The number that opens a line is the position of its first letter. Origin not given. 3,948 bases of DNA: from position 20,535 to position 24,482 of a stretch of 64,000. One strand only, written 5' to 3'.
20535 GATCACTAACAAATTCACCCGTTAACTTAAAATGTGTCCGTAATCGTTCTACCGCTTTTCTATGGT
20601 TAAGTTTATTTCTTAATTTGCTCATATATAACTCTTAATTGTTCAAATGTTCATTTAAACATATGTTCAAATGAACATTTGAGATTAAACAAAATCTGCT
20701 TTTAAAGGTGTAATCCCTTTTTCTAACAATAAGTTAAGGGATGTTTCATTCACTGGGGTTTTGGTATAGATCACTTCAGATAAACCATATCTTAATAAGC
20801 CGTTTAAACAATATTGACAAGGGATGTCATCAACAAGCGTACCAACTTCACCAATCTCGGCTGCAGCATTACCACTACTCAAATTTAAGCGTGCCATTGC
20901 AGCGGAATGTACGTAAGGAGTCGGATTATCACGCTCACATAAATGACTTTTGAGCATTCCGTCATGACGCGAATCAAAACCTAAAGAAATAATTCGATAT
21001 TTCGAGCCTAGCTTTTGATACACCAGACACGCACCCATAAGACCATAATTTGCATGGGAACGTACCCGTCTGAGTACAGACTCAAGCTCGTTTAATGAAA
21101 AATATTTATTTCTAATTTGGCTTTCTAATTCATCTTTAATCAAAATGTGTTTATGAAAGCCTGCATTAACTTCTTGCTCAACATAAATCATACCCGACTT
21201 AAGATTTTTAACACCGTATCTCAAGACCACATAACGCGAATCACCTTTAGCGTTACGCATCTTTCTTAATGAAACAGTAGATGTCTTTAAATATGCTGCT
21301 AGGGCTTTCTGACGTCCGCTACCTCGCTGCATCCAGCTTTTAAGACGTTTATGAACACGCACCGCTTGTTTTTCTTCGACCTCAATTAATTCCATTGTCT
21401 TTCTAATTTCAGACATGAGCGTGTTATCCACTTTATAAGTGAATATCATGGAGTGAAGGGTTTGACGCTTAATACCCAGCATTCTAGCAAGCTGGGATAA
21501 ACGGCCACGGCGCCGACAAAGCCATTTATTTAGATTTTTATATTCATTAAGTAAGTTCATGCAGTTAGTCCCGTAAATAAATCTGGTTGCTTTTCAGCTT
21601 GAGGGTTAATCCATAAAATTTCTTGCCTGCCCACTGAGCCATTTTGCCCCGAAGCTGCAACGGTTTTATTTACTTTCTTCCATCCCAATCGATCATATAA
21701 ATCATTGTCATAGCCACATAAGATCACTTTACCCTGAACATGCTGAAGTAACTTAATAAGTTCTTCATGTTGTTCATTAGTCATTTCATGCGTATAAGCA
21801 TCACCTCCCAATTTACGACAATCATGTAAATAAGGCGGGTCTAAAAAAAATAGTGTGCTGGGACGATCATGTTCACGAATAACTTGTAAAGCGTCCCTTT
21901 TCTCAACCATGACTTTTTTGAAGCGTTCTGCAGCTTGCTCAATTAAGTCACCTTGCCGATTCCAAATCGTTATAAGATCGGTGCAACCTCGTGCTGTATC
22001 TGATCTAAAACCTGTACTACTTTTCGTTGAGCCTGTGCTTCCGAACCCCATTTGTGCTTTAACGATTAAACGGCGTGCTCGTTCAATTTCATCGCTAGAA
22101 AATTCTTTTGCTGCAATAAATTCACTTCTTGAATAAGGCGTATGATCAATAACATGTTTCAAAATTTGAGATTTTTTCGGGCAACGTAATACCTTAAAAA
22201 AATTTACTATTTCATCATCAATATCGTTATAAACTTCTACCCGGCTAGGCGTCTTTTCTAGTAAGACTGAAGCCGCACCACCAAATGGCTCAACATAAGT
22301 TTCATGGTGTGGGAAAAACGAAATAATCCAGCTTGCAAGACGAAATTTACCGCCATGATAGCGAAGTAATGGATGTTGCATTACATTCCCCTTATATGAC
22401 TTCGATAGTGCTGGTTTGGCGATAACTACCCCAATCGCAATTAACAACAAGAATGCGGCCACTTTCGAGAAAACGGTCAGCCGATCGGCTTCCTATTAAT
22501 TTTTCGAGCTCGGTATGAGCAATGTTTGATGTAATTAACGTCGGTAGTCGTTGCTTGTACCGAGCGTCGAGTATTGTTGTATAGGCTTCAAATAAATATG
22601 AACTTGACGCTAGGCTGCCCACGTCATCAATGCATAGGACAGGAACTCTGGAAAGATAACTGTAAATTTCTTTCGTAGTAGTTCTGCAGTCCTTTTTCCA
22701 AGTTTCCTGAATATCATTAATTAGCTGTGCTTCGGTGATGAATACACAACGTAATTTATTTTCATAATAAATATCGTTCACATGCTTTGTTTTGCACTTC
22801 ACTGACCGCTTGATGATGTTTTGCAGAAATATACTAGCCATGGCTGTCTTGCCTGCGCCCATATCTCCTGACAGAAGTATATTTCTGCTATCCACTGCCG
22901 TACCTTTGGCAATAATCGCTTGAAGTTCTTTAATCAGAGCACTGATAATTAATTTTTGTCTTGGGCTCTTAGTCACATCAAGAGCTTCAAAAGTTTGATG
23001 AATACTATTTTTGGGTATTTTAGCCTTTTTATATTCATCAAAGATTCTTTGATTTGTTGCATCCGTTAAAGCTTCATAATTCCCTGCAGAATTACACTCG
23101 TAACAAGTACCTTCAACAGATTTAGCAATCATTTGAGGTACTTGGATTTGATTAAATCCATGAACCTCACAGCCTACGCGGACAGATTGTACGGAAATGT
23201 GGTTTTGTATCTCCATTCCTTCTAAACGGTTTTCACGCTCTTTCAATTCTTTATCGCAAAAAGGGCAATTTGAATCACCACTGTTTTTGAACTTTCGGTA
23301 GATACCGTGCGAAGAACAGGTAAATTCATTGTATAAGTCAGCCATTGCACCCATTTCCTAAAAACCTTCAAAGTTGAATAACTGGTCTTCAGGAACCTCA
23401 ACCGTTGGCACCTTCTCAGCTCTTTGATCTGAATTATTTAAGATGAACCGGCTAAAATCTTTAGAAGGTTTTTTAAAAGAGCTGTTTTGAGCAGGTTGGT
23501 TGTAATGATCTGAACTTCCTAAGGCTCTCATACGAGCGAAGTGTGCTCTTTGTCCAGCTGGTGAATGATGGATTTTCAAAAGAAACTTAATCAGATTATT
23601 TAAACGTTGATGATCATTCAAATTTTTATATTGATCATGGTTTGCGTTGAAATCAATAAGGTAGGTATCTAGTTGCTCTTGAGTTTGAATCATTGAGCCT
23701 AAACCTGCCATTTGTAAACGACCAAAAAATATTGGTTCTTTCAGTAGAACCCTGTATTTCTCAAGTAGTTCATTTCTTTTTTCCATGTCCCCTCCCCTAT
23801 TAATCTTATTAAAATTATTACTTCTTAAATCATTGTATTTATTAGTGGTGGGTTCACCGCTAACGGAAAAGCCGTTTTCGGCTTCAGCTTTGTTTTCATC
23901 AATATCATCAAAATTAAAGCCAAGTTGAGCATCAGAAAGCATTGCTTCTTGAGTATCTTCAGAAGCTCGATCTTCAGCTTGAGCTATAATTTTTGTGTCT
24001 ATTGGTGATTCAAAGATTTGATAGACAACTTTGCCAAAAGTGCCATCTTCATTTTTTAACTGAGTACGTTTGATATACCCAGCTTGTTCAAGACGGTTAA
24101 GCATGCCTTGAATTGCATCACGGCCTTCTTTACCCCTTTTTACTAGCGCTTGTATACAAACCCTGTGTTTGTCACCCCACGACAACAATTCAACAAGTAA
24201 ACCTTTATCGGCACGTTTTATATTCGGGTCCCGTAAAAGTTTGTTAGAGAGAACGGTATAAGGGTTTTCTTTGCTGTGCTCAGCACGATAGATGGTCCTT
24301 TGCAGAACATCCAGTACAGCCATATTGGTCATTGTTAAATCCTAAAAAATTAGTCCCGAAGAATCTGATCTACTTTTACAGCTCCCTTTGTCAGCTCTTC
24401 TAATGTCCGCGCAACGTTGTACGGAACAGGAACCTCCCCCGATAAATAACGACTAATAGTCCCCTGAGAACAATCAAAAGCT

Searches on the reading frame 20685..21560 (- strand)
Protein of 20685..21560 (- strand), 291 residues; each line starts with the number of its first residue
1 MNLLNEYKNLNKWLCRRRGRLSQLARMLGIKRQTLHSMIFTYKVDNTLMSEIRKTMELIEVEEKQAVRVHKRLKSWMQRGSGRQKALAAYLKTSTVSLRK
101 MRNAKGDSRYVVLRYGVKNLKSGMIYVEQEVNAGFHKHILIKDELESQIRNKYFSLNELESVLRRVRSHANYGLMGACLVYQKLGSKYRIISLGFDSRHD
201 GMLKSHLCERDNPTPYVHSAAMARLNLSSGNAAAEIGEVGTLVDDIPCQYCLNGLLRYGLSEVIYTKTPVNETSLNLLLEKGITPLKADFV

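Call 61: search_protein_families(library=phrogs, proteins=[window:20685-21560:-], max_evalue=0.00001)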
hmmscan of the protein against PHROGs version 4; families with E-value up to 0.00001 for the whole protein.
window:20685-21560:- (291 aa): 1 family
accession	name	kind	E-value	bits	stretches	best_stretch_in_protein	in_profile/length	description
phrog_22830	-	unknown function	3.7e-144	480.5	1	1-290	1-288/289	-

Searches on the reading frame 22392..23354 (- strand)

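Call 61: search_protein_families(library=phrogs, proteins=[window:22392-23354:-], max_evalue=0.00001)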
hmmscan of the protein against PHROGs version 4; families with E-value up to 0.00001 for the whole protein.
window:22392-23354:- (320 aa): 2 families
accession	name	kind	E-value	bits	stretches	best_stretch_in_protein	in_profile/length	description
phrog_50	-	DNA, RNA and nucleotide metabolism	1.3e-42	147.6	1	37-313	248-511/570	DnaC-like helicase loader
phrog_3277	-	DNA, RNA and nucleotide metabolism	3.1e-25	89.9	1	155-314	9-155/168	DnaC-like helicase loader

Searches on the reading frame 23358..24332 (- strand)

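Call 61: search_protein_families(library=phrogs, proteins=[window:23358-24332:-], max_evalue=0.00001)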
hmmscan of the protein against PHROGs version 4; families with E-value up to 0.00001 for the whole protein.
window:23358-24332:- (324 aa): 9 families
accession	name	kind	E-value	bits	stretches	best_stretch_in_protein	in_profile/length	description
phrog_23842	-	unknown function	1.6e-169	564.1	1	1-324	1-317/317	-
phrog_1456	-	DNA, RNA and nucleotide metabolism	5.4e-14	53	1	20-153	8-136/365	DNA binding protein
phrog_428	-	DNA, RNA and nucleotide metabolism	6.8e-13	49.6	1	20-193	85-234/455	replication initiation protein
phrog_11718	-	unknown function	2.7e-10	41.5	1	20-111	7-100/105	-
phrog_270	-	DNA, RNA and nucleotide metabolism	2.7e-10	41.2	1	18-145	25-139/383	replication initiation protein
phrog_4221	-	DNA, RNA and nucleotide metabolism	3.8e-09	37.3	1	22-176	10-170/325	replication initiation protein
phrog_186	-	DNA, RNA and nucleotide metabolism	1.6e-08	35.6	1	17-178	14-186/308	DnaD-like helicase loader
phrog_4707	-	DNA, RNA and nucleotide metabolism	1.4e-07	32.4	1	13-119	6-111/409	replication initiation protein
phrog_37920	-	DNA, RNA and nucleotide metabolism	4.1e-06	27.2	1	25-104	12-91/245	HTH DNA binding protein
